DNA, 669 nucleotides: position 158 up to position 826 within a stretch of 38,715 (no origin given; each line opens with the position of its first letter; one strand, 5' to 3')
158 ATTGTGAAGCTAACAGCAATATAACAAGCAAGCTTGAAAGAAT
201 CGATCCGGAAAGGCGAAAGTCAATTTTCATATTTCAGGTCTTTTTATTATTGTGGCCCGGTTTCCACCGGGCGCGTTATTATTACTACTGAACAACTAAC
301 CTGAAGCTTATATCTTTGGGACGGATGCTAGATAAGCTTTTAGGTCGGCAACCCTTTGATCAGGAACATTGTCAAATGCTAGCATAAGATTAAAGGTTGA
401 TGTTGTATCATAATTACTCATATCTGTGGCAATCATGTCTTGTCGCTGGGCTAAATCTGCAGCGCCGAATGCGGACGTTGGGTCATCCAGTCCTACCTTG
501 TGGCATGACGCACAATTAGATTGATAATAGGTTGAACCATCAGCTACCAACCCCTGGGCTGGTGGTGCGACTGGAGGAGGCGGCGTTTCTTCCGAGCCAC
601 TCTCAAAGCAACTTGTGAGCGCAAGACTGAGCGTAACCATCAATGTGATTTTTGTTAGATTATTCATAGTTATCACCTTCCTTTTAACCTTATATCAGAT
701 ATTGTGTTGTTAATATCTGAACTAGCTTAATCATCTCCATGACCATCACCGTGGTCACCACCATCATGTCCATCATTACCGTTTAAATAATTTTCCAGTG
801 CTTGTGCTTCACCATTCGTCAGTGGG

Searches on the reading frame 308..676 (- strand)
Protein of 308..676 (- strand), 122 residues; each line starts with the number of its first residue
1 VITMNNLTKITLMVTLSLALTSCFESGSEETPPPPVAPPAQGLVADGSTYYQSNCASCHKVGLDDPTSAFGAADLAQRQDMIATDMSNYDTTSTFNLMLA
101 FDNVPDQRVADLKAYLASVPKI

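Call 9: search_protein_families(library=pfam, proteins=[window:308-676:-], max_evalue=0.001)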
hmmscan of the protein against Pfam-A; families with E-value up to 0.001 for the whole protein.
window:308-676:- (122 aa): 2 families
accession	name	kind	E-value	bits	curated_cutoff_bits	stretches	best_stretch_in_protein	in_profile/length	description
PF00034.26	Cytochrom_C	-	4.2e-06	28.4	21.3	1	44-119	1-89/90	Cytochrome c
PF13442.11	Cytochrome_CBB3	-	7.3e-06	26.7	27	1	44-116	3-68/68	Cytochrome C oxidase, cbb3-type, subunit III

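Call 54: search_solved_structures(query=window:308-676:-, max_evalue=1)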
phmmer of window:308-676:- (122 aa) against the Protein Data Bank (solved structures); distinct sequences matched with E-value up to 1: 27.
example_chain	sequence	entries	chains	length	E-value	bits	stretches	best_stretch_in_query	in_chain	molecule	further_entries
6hwh_M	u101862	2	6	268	0.0057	20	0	16-64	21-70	Cytochrome bc1 complex cytochrome c subunit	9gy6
8ovc_O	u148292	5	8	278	0.0064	19.9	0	16-64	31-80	Cytochrome bc1 complex cytochrome c subunit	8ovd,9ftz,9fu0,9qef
6adq_C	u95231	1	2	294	0.0075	19.6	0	16-64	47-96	Cytochrome bc1 complex cytochrome c subunit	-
9wcx_U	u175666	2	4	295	0.0082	19.5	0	16-64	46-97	Cytochrome bc1 complex cytochrome c subunit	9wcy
7e1v_O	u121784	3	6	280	0.0086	19.4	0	14-64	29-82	Cytochrome bc1 complex cytochrome c subunit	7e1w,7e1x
8hcr_C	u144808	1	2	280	0.0086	19.4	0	14-64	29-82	Cytochrome bc1 complex cytochrome c subunit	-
8qk0_A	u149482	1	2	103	0.012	18.9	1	40-68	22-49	Lipoprotein cytochrome c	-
6btm_A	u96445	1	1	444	0.021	18.2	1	10-81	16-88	Alternative Complex III subunit A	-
7q21_C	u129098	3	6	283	0.022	18.1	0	27-64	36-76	Cytochrome bc1 complex cytochrome c subunit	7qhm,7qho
1kib_A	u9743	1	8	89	0.06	16.7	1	43-117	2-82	cytochrome c6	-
6tr1_E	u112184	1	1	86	0.062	16.7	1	44-117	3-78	Cytochrome c6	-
1c6s_A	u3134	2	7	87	0.064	16.6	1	44-117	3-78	CYTOCHROME C6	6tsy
4gyd_A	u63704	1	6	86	0.069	16.5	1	46-117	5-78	Cytochrome c6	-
9krr_A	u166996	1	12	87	0.071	16.5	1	44-116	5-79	Cytochrome c6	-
9krc_A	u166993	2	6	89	0.096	16.1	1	44-116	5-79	Cytochrome c6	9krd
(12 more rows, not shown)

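Call 76: search_protein_families(library=ncbifam, proteins=[window:308-676:-], max_evalue=0.00001)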
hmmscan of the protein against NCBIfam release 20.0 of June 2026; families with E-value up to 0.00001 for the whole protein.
window:308-676:- (122 aa): 0 families
